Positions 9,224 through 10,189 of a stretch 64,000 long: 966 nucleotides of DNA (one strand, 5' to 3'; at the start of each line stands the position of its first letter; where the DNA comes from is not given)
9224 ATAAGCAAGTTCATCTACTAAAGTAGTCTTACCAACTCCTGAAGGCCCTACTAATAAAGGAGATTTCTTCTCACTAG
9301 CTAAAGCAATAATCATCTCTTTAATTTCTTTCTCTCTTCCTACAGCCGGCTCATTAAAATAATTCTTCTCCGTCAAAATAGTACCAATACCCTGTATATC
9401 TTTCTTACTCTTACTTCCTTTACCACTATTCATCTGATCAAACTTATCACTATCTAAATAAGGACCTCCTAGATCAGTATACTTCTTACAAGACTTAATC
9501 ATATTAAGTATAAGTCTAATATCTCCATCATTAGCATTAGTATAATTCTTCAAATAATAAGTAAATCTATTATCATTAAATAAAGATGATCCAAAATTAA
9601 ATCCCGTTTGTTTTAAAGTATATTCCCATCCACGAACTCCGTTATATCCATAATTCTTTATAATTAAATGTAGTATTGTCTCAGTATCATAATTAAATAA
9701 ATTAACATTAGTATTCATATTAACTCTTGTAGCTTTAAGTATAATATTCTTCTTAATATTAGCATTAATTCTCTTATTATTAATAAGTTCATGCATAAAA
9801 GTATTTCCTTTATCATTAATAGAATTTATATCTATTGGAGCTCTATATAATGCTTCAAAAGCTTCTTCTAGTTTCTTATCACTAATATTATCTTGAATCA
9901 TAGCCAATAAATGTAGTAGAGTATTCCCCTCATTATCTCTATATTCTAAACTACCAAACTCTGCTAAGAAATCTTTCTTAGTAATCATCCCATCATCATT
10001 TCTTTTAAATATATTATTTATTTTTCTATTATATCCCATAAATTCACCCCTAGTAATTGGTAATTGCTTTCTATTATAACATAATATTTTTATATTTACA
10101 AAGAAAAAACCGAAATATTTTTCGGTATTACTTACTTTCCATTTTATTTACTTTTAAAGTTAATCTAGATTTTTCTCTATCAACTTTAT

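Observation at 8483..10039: Unusual architecture: ankyrin repeats fused to a single ClpA/ClpB-D1-like AAA+ module, lacking Clp N-domain, D2 and middle domain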

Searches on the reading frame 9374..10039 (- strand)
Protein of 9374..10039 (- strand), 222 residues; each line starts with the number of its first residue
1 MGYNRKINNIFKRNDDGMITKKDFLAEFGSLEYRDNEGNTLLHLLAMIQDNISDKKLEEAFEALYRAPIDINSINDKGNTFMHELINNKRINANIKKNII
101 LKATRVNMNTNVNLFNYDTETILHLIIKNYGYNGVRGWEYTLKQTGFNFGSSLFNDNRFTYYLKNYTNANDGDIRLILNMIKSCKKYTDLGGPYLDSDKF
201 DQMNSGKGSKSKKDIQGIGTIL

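Call 6: search_protein_families(library=pfam, proteins=[window:9374-10039:-], max_evalue=10)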
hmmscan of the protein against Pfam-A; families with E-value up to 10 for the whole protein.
seq(222 aa): 2 families
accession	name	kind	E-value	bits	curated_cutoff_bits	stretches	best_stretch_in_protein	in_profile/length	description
PF13637.12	Ank_4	-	0.015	16.1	22.7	0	60-84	12-36/50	Ankyrin repeats (many copies)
PF13857.12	Ank_5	-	0.037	14.9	27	0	111-133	8-29/56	Ankyrin repeats (many copies)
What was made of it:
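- Checked: In this sequence alone the Pfam signal is sub-threshold: Ank_4 E=0.015, Ank_5 E=0.037 (call 6).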

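Call 40: search_solved_structures(query=A3, max_evalue=1, show_alignments=2)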
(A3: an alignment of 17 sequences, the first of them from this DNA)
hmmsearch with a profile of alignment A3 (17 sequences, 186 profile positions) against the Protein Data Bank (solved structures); distinct sequences matched with E-value up to 1: 386 (the best 60 are shown).
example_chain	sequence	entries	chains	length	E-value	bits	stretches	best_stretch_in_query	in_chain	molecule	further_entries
6mol_A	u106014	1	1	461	2.1e-27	98.8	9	57-132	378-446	Monoextended DARPin R12 (M_R12)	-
5mak_A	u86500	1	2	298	6.9e-18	67.8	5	56-121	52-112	R7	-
5ma4_A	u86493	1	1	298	1e-17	67.3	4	57-121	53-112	K7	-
2xee_A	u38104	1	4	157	1.2e-17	67.1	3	56-121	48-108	NI3C DARPIN MUTANT5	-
1n0r_A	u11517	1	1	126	2.3e-17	66.1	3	55-121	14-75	4 ankyrin repeats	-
2xeh_A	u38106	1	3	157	3.6e-17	65.5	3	56-121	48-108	NI3C MUT6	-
2qyj_A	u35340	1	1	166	4.1e-17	65.3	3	56-121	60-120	ankyrin NI3C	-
5le2_A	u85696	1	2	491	4.6e-17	65.2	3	24-156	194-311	DDD_D12_15_D12_15_D12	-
5vkq_A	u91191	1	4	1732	5.5e-17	64.9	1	55-136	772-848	No mechanoreceptor potential C isoform L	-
5lel_A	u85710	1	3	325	6.3e-17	64.7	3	57-130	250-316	DD_Off7_10_3G124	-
5ma5_A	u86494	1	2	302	8e-17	64.4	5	56-130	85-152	K11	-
4qfv_A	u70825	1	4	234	8.8e-17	64.2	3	58-121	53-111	ANK-N5C-281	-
5ma3_A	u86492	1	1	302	8.9e-17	64.2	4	56-130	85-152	R11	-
5ma9_A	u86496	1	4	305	9.6e-17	64.1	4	56-130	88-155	R11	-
6v9v_A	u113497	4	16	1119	2.7e-16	62.6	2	54-125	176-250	Transient receptor potential cation channel subfamily A member 1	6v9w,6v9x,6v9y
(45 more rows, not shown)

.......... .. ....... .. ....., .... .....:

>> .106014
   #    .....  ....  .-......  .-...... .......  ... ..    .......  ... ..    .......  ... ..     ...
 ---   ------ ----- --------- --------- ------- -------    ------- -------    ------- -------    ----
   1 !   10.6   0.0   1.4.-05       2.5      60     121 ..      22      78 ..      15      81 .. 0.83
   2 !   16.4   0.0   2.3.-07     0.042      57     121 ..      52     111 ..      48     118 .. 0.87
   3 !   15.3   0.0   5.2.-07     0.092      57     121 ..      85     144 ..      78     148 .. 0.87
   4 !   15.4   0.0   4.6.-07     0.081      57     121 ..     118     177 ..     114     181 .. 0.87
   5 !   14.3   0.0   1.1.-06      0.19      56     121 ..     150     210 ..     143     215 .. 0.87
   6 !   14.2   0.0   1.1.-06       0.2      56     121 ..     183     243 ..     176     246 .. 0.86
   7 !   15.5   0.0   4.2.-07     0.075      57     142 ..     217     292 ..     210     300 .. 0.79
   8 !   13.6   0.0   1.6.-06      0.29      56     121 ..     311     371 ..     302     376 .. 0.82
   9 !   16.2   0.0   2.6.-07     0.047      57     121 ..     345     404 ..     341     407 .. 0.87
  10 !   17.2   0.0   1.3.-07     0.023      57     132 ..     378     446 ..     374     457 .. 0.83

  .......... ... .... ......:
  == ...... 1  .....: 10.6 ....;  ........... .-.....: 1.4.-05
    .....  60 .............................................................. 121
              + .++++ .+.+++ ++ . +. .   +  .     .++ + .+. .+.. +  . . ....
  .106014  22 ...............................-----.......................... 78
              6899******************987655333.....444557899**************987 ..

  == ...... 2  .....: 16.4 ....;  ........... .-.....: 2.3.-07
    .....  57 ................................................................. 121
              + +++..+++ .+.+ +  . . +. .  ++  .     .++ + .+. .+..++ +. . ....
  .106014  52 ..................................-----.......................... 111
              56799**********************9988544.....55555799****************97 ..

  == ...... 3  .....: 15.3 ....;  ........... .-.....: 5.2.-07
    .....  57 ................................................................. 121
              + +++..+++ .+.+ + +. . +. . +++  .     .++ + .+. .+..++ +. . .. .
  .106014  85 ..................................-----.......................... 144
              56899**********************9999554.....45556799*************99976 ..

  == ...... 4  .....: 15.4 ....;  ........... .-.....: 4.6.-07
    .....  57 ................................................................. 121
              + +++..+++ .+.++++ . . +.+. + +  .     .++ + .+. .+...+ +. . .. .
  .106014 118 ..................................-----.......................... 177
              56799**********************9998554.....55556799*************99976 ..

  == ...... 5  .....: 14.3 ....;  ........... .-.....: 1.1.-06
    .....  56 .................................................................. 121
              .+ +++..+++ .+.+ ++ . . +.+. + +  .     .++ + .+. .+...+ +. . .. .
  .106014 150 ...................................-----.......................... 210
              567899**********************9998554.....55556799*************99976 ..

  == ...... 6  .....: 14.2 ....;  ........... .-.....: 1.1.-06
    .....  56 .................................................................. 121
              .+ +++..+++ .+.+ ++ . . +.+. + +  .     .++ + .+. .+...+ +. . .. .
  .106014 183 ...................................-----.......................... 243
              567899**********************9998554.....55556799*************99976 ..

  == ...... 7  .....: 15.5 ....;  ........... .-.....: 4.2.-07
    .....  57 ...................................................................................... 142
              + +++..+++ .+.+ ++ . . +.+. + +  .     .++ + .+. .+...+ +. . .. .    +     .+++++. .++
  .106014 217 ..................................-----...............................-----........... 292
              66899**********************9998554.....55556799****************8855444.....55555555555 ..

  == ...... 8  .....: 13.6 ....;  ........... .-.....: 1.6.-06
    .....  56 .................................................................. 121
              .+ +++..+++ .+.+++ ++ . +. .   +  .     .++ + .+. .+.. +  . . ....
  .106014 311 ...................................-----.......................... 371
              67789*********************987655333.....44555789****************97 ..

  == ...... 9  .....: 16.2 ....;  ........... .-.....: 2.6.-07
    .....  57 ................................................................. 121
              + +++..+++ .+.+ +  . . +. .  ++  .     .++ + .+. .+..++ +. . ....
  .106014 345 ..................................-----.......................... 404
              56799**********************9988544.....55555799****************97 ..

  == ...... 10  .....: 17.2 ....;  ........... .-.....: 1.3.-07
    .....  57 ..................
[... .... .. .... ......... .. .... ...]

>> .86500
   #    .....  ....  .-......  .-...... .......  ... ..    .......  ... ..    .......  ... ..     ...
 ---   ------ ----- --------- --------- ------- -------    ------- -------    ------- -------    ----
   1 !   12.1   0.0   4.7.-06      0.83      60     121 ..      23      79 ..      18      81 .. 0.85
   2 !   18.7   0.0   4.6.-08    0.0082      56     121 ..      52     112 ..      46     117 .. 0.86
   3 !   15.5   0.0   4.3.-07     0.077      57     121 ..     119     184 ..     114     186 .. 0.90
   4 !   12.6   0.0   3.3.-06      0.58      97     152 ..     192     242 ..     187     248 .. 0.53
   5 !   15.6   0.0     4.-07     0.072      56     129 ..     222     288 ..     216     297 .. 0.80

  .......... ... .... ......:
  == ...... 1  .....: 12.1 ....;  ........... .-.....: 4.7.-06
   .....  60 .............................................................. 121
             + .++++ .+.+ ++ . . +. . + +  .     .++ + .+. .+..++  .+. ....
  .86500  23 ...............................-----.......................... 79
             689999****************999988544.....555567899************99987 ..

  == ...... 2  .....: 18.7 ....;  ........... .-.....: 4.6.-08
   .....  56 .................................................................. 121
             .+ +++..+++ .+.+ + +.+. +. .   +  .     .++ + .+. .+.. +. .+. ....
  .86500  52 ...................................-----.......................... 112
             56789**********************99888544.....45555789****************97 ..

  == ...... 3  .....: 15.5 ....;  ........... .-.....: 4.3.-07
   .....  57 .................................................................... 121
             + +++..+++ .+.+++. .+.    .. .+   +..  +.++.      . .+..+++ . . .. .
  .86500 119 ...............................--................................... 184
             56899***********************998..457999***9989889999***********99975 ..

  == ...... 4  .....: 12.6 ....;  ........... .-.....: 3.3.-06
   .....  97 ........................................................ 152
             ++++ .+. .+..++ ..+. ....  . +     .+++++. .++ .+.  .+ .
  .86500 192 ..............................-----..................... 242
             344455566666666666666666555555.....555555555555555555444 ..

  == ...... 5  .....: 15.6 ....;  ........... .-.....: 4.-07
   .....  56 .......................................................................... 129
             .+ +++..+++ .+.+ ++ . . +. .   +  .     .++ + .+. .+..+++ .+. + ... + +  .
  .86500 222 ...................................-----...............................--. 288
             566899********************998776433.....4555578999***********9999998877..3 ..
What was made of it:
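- Checked: A profile of the N-domains hits DARPins and ANK proteins in the PDB down to E=2e-27 (call 40).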

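Call 45: predict_structure(alignment_id=A3)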
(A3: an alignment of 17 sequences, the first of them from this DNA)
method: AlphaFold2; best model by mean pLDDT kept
length: 190 residues; sequences in the alignment: 17
mean_pLDDT: 94.2   pTM: 0.89
mean pLDDT of the five models: 94.2, 93.8, 93.8, 92.9, 92.6
residues with pLDDT >= 90: 168; 70-90: 18; 50-70: 4; < 50: 0
segments of 3 or more residues with pLDDT < 50: none
pLDDT, mean of each block of 10 residues (from residue 1): 89 89 96 97 97 94 94 98 98 97 95 96 97 96 95 90 95 96 80
secondary structure, 60 per line:
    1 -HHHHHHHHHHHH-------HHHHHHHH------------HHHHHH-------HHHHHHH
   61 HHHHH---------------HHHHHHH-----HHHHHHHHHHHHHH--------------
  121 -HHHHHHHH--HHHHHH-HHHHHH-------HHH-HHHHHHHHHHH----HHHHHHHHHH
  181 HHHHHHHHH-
elements in order: H2-13 H21-28 H41-46 H54-65 H81-87 H93-106 H122-129 H132-137 H139-144 H156-166 H171-189

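Call 47: fold_search(model_id=the predicted structure, library=pdb)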
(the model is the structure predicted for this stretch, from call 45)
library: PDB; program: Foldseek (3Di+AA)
matches with E <= 10: 1006; with E <= 0.001: 7
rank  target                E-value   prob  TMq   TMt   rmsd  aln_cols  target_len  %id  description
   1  9db5                  6.1e-04  1.00  0.49  0.41   5.9       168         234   23  A DARPin fused to the 1TEL crystallization chaperone via a proline-alanine linker (released 2024-10-09)
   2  7ujj_G                6.1e-04  1.00  0.51  0.52   8.3       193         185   17  Stx2a and DARPin complex (released 2023-04-12)
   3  6qfo                  7.8e-04  1.00  0.54  0.09   4.4       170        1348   22  EngBF DARPin Fusion 9b 3G124 (released 2019-11-06)
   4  7b4w_A                7.8e-04  1.00  0.52  0.60   6.1       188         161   19  Broadly neutralizing DARPin bnD.3 in complex with the HIV-1 envelope variable loop 3 crown mimetic peptide V3-IF (BG50 (released 2021-11-24)
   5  7z71_B                8.2e-04  1.00  0.52  0.61   6.3       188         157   19  Crystal structure of p63 DBD in complex with darpin C14 (released 2022-07-06)
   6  6fp9_A                9.1e-04  1.00  0.54  0.59   4.5       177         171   20  Crystal structure of anti-mTFP1 DARPin 1238_E11 (released 2018-10-03)
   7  5kng_D                9.1e-04  1.00  0.49  0.60   6.0       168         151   21  CRYSTAL STRUCTURE OF ANTI-IL-13 DARPIN 6G9 (released 2016-12-14)
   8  7b4t_A                1.1e-03  1.00  0.55  0.63   4.2       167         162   20  Broadly neutralizing DARPin bnD.1 in complex with the HIV-1 envelope variable loop 3 crown mimetic peptide V3-IF (BG50 (released 2021-11-24)
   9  4gpm_A                1.1e-03  1.00  0.51  0.60   5.9       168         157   18  Crystal Structure of Engineered Protein. Northeast Structural Genomics Consortium Target OR264. (released 2012-09-05)
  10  8g42_A                1.3e-03  1.00  0.56  0.65   4.7       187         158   21  KRAS G12C complex with GDP imaged on a cryo-EM imaging scaffold (released 2023-08-09)
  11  8g4h_A                1.4e-03  1.00  0.49  0.60   5.6       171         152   23  KRAS G13C complex with GDP imaged on a cryo-EM imaging scaffold (released 2023-08-09)
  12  6mof_A                1.4e-03  1.00  0.55  0.63   4.0       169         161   21  Monomeric DARPin G2 complex with EpoR (released 2019-06-05)
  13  6fpa_A                1.4e-03  1.00  0.55  0.63   4.2       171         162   21  Crystal structure of anti-mTFP1 DARPin 1238_G01 in space group P212121 (released 2018-10-03)
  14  6fp8_B                1.5e-03  1.00  0.56  0.63   4.3       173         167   18  mTFP1/DARPin 1238_E11 complex in space group C2 (released 2018-10-03)
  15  4lnu_D                1.5e-03  1.00  0.53  0.63   4.6       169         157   21  Nucleotide-free kinesin motor domain in complex with tubulin and a DARPin (released 2014-12-03)
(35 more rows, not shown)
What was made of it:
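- On Class I Clp/Hsp100 (ClpA, ClpB, ClpC, ClpE, ClpL, ClpV): The N-domain has the ANK fold (call 47).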
